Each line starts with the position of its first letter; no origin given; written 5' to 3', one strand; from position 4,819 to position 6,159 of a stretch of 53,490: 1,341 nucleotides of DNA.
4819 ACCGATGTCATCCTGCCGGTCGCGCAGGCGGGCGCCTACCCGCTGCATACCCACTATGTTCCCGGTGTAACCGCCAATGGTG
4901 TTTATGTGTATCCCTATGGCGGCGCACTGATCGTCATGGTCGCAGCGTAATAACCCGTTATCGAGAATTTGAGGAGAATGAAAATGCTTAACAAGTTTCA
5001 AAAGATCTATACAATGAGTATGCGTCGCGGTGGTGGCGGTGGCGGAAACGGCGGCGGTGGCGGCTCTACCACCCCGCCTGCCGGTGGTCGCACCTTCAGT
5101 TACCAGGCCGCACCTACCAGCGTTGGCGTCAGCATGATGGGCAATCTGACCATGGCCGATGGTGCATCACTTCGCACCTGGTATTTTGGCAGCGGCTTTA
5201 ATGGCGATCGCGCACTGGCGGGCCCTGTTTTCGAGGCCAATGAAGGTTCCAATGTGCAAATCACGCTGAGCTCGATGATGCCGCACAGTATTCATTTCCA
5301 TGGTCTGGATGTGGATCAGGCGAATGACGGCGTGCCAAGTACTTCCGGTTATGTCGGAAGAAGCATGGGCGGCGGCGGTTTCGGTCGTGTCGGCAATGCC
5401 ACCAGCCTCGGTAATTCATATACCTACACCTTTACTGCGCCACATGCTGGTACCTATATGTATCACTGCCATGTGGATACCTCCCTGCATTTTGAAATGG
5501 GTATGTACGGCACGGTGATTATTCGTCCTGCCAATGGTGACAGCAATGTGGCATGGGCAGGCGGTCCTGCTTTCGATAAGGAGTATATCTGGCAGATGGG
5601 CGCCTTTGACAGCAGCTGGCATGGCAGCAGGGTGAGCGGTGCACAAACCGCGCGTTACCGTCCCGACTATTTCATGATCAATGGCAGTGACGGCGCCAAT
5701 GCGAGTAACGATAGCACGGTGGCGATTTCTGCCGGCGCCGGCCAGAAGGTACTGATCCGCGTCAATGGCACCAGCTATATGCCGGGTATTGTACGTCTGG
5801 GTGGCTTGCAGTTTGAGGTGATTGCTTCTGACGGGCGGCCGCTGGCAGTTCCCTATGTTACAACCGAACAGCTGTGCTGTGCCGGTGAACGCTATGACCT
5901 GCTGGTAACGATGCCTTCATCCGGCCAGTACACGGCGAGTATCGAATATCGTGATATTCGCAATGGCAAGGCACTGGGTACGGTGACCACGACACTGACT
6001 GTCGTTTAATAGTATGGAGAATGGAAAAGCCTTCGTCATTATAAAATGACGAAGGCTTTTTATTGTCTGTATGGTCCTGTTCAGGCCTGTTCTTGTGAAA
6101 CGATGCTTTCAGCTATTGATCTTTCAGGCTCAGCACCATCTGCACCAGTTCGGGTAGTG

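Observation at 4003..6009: Reciprocally degenerate pair of two-domain multicopper oxidases: a probable obligate heteromeric 'split' MCO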

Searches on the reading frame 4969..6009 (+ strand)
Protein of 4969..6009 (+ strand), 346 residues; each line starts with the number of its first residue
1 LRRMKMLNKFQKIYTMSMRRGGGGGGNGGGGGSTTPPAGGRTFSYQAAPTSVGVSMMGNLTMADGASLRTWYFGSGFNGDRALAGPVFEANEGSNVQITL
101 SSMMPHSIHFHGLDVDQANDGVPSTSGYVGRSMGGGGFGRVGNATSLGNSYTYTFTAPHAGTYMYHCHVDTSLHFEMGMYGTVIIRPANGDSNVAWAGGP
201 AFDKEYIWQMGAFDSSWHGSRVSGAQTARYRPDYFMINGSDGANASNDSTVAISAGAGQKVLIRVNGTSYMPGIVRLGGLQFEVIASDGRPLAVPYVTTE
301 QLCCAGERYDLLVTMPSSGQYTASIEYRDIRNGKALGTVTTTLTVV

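Call 3: search_protein_families(library=pfam, proteins=[window:4969-6009:+], max_evalue=0.01)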
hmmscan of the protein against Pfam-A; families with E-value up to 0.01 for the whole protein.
window:4969-6009:+ (346 aa): 5 families
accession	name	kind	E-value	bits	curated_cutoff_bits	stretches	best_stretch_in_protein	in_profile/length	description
PF07731.20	Cu-oxidase_2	-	1.2e-12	48.2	20.4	1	72-188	23-136/137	Multicopper oxidase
PF07732.21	Cu-oxidase_3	-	1.3e-12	48.2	21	1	82-188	23-117/119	Multicopper oxidase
PF00394.28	Cu-oxidase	-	1.1e-10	42.3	21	1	228-342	32-150/157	Multicopper oxidase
PF00127.26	Copper-bind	-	1.5e-06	29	21.2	1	88-185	19-98/99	Copper binding proteins, plastocyanin/azurin family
PF04151.21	PPC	-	0.0023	19.2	25.9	0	88-163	7-64/70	Bacterial pre-peptidase C-terminal domain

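Call 4: search_protein_families(library=ncbifam, proteins=[window:4969-6009:+], max_evalue=0.01)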
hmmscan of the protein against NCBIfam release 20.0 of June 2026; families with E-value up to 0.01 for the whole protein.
window:4969-6009:+ (346 aa): 8 families
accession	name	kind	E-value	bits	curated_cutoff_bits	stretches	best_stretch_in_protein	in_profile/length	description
TIGR01480.1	copper_res_A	subfamily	1.8e-18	66.4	478.95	2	82-193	72-168/593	copper resistance system multicopper oxidase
TIGR02376.1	Cu_nitrite_red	equivalog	1.6e-11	44.1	296.3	1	60-296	39-263/326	copper-containing nitrite reductase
NF008205.1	PRK10965.1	equivalog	1e-08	34.5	525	1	75-125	68-118/529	multicopper oxidase CueO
TIGR03388.1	ascorbase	equivalog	5.8e-07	28.5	614.8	1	83-192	29-126/542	L-ascorbate oxidase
TIGR03389.1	laccase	equivalog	4.9e-06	25.6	558.9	1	83-322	31-259/539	laccase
TIGR03095.1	rusti_cyanin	equivalog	0.00042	20.5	146.7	1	84-186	50-148/148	rusticyanin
TIGR02656.1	cyanin_plasto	equivalog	0.0042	17.5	87.85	0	89-185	20-98/99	plastocyanin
TIGR02657.1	amicyanin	equivalog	0.0055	17.1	110.2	0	150-168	53-71/83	amicyanin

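Call 6: search_solved_structures(query=window:4969-6009:+, max_evalue=0.01, show_alignments=3)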
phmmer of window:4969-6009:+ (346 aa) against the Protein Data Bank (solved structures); distinct sequences matched with E-value up to 0.01: 167 (the best 60 are shown).
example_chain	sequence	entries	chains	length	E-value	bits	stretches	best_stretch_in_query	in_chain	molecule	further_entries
3g5w_A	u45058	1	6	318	1.1e-17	67.6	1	76-323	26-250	Multicopper oxidase type 1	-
2zwn_A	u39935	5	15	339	2.8e-17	66.2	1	75-322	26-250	two-domain type laccase | Multicopper oxidase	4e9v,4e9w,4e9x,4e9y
8p9u_A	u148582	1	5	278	1.2e-12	50.9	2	74-187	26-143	Two-domain laccase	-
8p9v_A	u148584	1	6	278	1.3e-12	50.8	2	74-187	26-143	Two-domain laccase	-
7pes_A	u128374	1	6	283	1.5e-12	50.6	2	73-187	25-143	Two-domain laccase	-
4n8u_A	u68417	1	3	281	1.5e-12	50.6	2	72-187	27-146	Multicopper oxidase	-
8p9u_C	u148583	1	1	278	1.7e-12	50.4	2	73-187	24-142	Two-domain laccase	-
7ptm_A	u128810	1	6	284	2.1e-12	50.1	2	73-187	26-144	Two-domain laccase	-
7pfr_A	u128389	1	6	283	2.2e-12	50.1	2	73-187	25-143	Two-domain laccase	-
6rh9_A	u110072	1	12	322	2.6e-12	49.9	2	67-187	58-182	Two-domain laccase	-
6s0o_B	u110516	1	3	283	2.7e-12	49.8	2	74-187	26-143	Two-domain laccase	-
7pu0_A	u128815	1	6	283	2.8e-12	49.7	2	73-187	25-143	Two-domain laccase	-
7pen_A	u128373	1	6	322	3.9e-12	49.2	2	67-187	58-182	Two-domain laccase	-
5lhl_A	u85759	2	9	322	5e-12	48.9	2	67-187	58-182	Two-domain laccase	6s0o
7puh_A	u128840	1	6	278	5e-12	48.9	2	74-187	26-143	Two-domain laccase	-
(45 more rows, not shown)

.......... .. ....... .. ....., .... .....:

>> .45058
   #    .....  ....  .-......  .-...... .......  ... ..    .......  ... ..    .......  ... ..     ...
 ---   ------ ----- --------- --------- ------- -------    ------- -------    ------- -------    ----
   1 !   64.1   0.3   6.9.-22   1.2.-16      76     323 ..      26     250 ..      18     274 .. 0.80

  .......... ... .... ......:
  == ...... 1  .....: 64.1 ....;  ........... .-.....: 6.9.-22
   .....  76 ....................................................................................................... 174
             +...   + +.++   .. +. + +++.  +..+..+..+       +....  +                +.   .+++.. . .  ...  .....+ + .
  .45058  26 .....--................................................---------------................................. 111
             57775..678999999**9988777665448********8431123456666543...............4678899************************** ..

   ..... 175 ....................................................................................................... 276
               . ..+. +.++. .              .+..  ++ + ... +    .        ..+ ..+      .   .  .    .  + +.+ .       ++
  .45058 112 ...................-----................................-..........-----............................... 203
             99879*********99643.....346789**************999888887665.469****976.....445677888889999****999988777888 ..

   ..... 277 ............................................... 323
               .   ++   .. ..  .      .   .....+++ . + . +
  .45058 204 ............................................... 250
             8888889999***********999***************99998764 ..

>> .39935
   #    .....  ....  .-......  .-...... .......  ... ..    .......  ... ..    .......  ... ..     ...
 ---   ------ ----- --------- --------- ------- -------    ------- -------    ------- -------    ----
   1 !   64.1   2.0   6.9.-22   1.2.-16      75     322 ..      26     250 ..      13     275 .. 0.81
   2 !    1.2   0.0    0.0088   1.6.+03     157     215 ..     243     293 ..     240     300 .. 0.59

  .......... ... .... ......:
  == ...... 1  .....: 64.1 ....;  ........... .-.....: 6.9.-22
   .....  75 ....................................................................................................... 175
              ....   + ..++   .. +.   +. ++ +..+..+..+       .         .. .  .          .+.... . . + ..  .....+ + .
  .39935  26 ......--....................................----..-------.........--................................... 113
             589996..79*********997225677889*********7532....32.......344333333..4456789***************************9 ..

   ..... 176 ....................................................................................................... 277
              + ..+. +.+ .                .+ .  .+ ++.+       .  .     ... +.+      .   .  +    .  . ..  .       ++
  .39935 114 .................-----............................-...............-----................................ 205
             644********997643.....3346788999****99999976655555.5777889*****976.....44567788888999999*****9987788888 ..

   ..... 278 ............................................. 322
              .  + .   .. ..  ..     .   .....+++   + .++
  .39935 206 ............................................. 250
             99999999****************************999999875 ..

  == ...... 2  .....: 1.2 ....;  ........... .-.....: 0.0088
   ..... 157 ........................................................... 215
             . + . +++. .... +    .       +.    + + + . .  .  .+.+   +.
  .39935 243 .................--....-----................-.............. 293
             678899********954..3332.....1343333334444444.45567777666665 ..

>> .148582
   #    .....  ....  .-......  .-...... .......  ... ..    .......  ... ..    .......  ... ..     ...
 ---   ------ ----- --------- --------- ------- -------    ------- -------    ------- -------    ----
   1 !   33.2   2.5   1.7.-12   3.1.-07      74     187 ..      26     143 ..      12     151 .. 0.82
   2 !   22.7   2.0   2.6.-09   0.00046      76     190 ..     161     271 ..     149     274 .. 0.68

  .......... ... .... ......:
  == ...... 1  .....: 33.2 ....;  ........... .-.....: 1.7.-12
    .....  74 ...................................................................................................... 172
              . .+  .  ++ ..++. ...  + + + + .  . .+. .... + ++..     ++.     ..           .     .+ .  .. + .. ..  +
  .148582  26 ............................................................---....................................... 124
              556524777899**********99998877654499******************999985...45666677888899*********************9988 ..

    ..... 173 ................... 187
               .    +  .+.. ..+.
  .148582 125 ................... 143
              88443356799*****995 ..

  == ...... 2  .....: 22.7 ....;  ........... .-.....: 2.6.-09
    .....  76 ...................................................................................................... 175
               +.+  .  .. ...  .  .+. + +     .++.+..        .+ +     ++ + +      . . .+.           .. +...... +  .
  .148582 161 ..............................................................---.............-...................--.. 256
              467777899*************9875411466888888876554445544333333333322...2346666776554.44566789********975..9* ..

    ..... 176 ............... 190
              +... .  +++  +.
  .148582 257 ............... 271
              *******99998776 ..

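Call 10: find_homologous_proteins(query=window:4984-6009:+, max_evalue=0.00001)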
Query window:4984-6009:+ (341 aa): 890 proteins with E <= 0.00001 among 4653 candidates; the best 120 are listed.
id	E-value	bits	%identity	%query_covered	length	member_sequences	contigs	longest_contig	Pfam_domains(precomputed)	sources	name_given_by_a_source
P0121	8.8e-227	770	100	100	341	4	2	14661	PF07731.21,PF00394.29,PF00127.27,PF07732.22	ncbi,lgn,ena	-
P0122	1.1e-187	641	84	100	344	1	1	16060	PF07731.21,PF00394.29,PF07732.22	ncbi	ncbi:MAG: multicopper oxidase domain-containing protein [Thiogranum sp.]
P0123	9.4e-182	622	83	92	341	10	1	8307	PF07731.21,PF00394.29,PF00127.27,PF07732.22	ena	-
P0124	1.4e-178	611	83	90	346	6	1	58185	PF07731.21,PF00394.29,PF00127.27,PF07732.22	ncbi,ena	-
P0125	5.4e-177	606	85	85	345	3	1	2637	PF07731.21,PF00394.29,PF07732.22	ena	-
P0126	5.2e-174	596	81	89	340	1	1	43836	PF07731.21,PF00394.29,PF00127.27,PF07732.22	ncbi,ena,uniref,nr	ncbi:multicopper oxidase family protein [Thiohalobacter sp.]|uniref:multicopper oxidase family prote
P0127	6.3e-174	596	81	89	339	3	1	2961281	PF07731.21,PF00394.29,PF00127.27,PF07732.22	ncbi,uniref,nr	ncbi:multicopper oxidase family protein [Thiohalobacter sp. IOR34]|uniref:multicopper oxidase family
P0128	3.2e-171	587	81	93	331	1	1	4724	PF07731.21,PF00394.29,PF00127.27,PF07732.22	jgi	-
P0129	1.2e-169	582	73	100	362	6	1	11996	PF07731.21,PF00394.29,PF00127.27,PF07732.22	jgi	jgi:FtsP/CotA-like multicopper oxidase with cupredoxin domain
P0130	1.8e-169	582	76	92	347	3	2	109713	PF07731.21,PF00394.29,PF00127.27,PF07732.22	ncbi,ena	-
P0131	1.6e-166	572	79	92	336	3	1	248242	PF07731.21,PF00394.29,PF07732.22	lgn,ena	-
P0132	1.4e-162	559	80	90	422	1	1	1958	PF07731.21,PF00394.29,PF00127.27,PF07732.22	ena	-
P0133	1.7e-155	536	71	96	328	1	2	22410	PF07731.21,PF00394.29,PF07732.22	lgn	-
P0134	4.2e-153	528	78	85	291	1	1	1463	PF07731.21,PF00394.29,PF00127.27,PF07732.22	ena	-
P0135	2.3e-151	522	73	90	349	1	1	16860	PF07731.21,PF00394.29,PF00127.27,PF07732.22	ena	-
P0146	6.6e-139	481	65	100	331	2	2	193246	PF07731.21,PF00394.29,PF00127.27,PF07732.22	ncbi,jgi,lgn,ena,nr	ncbi:MAG: multicopper oxidase domain-containing protein [Gammaproteobacteria bacterium]|nr:multicopp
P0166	5.7e-125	435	64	89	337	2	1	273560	PF07731.21,PF00394.29,PF07732.22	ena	-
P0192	3.4e-120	419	63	71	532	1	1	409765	PF07731.21,PF00394.29,PF07732.22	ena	-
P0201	2.3e-119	417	61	89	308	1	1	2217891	PF07731.21,PF00394.29,PF00127.27,PF07732.22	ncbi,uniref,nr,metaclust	ncbi:hypothetical protein YH65_07670 [Sulfurovum lithotrophicum]|uniref:Plastocyanin-like domain-con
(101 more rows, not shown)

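Call 21: find_encoding_contigs(protein=P0121, flank=10000, max_places=4)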
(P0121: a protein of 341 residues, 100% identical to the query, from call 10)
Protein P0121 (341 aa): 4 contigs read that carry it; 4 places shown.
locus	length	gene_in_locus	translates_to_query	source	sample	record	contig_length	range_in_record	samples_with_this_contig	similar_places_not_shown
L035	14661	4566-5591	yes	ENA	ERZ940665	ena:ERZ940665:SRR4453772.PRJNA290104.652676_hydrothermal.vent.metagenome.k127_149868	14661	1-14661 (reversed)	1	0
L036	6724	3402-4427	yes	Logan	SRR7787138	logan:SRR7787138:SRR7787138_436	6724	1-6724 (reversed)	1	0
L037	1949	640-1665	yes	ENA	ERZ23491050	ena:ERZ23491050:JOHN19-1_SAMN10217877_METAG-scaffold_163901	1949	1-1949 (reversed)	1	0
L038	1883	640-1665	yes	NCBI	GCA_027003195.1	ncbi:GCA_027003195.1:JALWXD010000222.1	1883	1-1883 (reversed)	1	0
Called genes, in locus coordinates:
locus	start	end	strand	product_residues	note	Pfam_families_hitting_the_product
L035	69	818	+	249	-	PF09459:EB_dh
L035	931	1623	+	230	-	PF02613:Nitrate_red_del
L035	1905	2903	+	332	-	PF04055:Radical_SAM, PF06463:Mob_synth_C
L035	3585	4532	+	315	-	PF07732:Cu-oxidase_3, PF07731:Cu-oxidase_2 (weak)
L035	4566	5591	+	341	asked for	PF07731:Cu-oxidase_2, PF07732:Cu-oxidase_3, PF00127:Copper-bind (weak), PF00394:Cu-oxidase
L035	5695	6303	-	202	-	PF00072:Response_reg, PF08281:Sigma70_r4_2, PF00196:GerE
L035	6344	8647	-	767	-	PF14501:HATPase_c_5 (faint), PF00989:PAS, PF08448:PAS_4 (weak), PF13188:PAS_8, PF13426:PAS_9, PF00512:HisKA, PF02518:HATPase_c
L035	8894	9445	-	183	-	PF02325:CCB3_YggT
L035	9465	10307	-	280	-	PF03807:F420_oxidored, PF14748:P5CR_dimer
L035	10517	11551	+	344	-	PF00437:T2SSE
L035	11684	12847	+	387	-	PF00437:T2SSE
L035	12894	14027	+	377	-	PF00437:T2SSE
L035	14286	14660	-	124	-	?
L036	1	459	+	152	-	?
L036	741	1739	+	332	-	PF04055:Radical_SAM, PF06463:Mob_synth_C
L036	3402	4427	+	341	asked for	PF07731:Cu-oxidase_2, PF07732:Cu-oxidase_3, PF00127:Copper-bind (weak), PF00394:Cu-oxidase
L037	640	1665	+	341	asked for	PF07731:Cu-oxidase_2, PF07732:Cu-oxidase_3, PF00127:Copper-bind (weak), PF00394:Cu-oxidase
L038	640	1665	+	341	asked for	PF07731:Cu-oxidase_2, PF07732:Cu-oxidase_3, PF00127:Copper-bind (weak), PF00394:Cu-oxidase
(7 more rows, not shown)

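Call 22: find_encoding_contigs(protein=P0127, flank=10000, max_places=2)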
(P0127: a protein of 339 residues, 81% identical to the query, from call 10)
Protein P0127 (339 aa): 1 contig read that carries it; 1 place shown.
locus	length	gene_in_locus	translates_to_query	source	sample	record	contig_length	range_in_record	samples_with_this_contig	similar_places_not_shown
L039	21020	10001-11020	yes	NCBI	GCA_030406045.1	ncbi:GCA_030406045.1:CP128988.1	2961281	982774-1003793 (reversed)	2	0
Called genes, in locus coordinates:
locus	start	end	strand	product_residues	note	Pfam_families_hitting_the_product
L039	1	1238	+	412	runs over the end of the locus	PF02321:OEP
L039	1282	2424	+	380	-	PF25973:BSH_CzcB, PF25954:Beta-barrel_RND_2, PF25975:CzcB_C, PF25989:YknX_C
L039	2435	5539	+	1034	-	PF00873:ACR_tran, PF03176:MMPL (faint)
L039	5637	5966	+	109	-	PF00543:P-II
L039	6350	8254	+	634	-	PF00122:E1-E2_ATPase, PF00702:Hydrolase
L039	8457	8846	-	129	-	-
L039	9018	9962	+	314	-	PF07732:Cu-oxidase_3, PF07731:Cu-oxidase_2 (weak)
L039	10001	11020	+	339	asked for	PF07731:Cu-oxidase_2, PF00127:Copper-bind (faint), PF07732:Cu-oxidase_3 (weak), PF00394:Cu-oxidase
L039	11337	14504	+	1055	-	PF01590:GAF, PF13185:GAF_2, PF00990:GGDEF, PF00563:EAL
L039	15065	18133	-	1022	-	PF00989:PAS, PF08448:PAS_4, PF13426:PAS_9, PF08447:PAS_3, PF00989:PAS, PF08447:PAS_3, PF08448:PAS_4, PF13426:PAS_9, +3 more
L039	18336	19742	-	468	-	PF03600:CitMHS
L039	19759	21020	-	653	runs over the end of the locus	PF03600:CitMHS, PF02080:TrkA_C, PF00939:Na_sulph_symp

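Call 23: find_encoding_contigs(protein=P0201, flank=10000, max_places=2)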
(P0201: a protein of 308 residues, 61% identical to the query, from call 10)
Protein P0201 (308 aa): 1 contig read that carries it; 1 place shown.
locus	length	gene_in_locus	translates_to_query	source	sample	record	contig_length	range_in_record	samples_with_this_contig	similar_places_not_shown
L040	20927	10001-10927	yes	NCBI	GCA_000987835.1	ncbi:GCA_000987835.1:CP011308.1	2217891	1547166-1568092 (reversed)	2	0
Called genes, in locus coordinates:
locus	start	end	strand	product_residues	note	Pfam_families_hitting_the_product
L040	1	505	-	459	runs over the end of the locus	PF13489:Methyltransf_23, PF01135:PCMT, PF01209:Ubie_methyltran, PF05175:MTS, PF06325:PrmA, PF08241:Methyltransf_11, PF08242:Methyltransf_12, PF13649:Methyltransf_25, +11 more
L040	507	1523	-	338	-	PF02411:MerT (weak), PF00581:Rhodanese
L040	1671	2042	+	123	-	PF12840:HTH_20 (faint), PF01022:HTH_5 (faint)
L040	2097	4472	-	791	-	PF04945:YHS, PF19335:HMBD, PF00122:E1-E2_ATPase, PF00702:Hydrolase, PF08282:Hydrolase_3 (faint)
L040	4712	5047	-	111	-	-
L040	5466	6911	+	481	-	PF07732:Cu-oxidase_3, PF00394:Cu-oxidase (faint), PF07731:Cu-oxidase_2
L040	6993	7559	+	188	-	PF13442:Cytochrome_CBB3 (weak)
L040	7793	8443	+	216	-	PF00072:Response_reg, PF00486:Trans_reg_C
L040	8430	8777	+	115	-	-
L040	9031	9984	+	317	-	PF07732:Cu-oxidase_3, PF13473:Cupredoxin_1 (faint), PF07731:Cu-oxidase_2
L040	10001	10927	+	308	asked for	PF07731:Cu-oxidase_2, PF07732:Cu-oxidase_3, PF00127:Copper-bind (faint), PF00394:Cu-oxidase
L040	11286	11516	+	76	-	PF03625:DUF302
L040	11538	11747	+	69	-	PF09851:SHOCT (weak)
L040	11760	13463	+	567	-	PF07732:Cu-oxidase_3, PF00127:Copper-bind (faint), PF00394:Cu-oxidase, PF07731:Cu-oxidase_2, PF07732:Cu-oxidase_3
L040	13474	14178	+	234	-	PF05275:CopB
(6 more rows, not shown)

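Call 24: find_encoding_contigs(protein=P0192, flank=8000, max_places=2)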
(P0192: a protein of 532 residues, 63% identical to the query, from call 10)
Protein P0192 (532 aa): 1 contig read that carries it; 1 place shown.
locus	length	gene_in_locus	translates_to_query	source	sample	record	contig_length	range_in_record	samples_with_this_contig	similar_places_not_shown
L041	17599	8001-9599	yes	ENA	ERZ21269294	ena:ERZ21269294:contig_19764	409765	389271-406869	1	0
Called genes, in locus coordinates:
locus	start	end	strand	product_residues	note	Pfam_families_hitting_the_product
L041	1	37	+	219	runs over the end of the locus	PF07731:Cu-oxidase_2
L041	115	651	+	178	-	PF03713:DUF305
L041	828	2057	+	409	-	PF13088:BNR_2 (faint)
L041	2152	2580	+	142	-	PF00376:MerR, PF13411:MerR_1, PF09278:MerR-DNA-bind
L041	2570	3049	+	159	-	PF04945:YHS, PF19335:HMBD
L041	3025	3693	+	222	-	PF00122:E1-E2_ATPase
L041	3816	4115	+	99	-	-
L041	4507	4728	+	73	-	PF00702:Hydrolase, PF12710:HAD (weak)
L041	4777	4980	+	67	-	-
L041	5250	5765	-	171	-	-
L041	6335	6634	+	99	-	-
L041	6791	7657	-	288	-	PF13276:HTH_21, PF00665:rve, PF13683:rve_3, PF13333:rve_2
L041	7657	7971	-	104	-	PF01527:HTH_Tnp_1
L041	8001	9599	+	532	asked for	PF07732:Cu-oxidase_3 (faint), PF00394:Cu-oxidase (faint), PF07731:Cu-oxidase_2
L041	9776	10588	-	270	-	PF00873:ACR_tran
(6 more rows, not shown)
